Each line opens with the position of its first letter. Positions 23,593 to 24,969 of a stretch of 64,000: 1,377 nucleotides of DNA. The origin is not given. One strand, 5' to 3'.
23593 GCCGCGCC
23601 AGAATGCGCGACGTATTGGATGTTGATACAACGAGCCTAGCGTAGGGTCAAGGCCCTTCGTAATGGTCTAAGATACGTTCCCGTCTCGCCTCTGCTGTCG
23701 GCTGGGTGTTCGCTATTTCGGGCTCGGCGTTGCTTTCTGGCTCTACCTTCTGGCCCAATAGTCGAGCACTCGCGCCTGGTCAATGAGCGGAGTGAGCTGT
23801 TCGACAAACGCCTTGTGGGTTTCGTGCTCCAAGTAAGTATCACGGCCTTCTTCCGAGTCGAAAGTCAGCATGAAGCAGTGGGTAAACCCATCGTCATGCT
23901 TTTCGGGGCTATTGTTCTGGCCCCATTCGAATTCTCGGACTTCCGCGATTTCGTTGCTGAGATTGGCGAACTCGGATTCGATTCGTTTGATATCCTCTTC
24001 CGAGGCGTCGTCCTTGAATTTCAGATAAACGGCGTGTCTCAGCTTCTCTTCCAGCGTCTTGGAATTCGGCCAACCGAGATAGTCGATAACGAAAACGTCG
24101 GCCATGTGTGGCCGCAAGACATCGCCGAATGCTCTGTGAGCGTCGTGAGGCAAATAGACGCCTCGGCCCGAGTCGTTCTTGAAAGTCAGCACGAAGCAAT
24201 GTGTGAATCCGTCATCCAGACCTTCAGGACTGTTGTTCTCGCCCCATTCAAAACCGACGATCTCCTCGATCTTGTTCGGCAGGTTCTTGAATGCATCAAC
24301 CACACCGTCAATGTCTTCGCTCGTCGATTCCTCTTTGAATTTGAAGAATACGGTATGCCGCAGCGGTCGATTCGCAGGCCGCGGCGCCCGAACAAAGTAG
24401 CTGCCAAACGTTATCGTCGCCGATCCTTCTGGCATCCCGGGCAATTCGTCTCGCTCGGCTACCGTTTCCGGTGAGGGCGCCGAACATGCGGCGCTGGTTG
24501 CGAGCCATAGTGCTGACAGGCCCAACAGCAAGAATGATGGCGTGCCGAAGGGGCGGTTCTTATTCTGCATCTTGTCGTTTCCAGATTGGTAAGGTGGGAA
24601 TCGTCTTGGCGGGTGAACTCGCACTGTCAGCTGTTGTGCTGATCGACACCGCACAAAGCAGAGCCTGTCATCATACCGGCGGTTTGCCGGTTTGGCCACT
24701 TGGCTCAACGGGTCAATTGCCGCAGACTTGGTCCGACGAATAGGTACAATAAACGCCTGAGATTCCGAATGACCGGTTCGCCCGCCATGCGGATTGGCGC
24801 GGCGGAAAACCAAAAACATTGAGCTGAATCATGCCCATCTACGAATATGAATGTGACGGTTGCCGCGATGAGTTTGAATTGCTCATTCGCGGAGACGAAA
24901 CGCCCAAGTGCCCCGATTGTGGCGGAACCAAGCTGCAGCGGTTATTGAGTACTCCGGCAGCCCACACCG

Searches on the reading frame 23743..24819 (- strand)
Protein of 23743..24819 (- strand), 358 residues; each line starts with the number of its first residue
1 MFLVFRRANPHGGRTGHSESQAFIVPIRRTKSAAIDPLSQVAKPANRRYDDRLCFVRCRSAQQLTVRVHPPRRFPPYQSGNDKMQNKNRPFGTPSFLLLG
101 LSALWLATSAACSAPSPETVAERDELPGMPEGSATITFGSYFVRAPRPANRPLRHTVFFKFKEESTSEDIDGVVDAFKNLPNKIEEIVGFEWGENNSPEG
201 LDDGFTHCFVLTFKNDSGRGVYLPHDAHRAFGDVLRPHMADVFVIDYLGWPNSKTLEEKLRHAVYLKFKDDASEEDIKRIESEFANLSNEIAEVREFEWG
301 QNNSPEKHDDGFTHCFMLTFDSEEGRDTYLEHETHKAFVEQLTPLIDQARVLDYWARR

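Call 96: find_encoding_contigs(protein=window:23743-24819:-, flank=10000, max_places=2)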
Protein window:23743-24819:- (358 aa): 7 contigs read that carry it; 2 places shown.
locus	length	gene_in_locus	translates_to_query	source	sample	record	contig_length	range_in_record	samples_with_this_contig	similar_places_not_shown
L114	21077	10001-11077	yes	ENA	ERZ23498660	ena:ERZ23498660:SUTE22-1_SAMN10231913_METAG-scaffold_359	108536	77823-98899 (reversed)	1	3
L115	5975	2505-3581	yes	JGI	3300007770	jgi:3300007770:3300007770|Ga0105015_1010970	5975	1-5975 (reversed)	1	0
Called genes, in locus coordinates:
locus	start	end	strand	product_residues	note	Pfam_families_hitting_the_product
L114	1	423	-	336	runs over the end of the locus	PF25459:AIM3_BBC1_C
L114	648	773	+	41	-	-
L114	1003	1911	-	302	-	PF04235:DUF418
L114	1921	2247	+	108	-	-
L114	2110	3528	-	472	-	-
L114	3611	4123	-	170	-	-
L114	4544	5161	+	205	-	PF13646:HEAT_2, PF02985:HEAT (faint), PF13646:HEAT_2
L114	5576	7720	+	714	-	-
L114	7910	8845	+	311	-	PF21755:DacZ_P, PF02457:DAC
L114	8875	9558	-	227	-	PF03853:YjeF_N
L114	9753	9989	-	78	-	PF09723:Zn_ribbon_8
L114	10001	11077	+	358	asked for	PF07876:Dabb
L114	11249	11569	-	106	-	-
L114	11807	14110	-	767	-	PF00578:AhpC-TSA, PF08534:Redoxin, PF13905:Thioredoxin_8 (weak), PF14376:Haem_bd (faint)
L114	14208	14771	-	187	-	PF08207:EFP_N, PF01132:EFP, PF09285:Elong-fact-P_C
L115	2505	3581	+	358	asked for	PF07876:Dabb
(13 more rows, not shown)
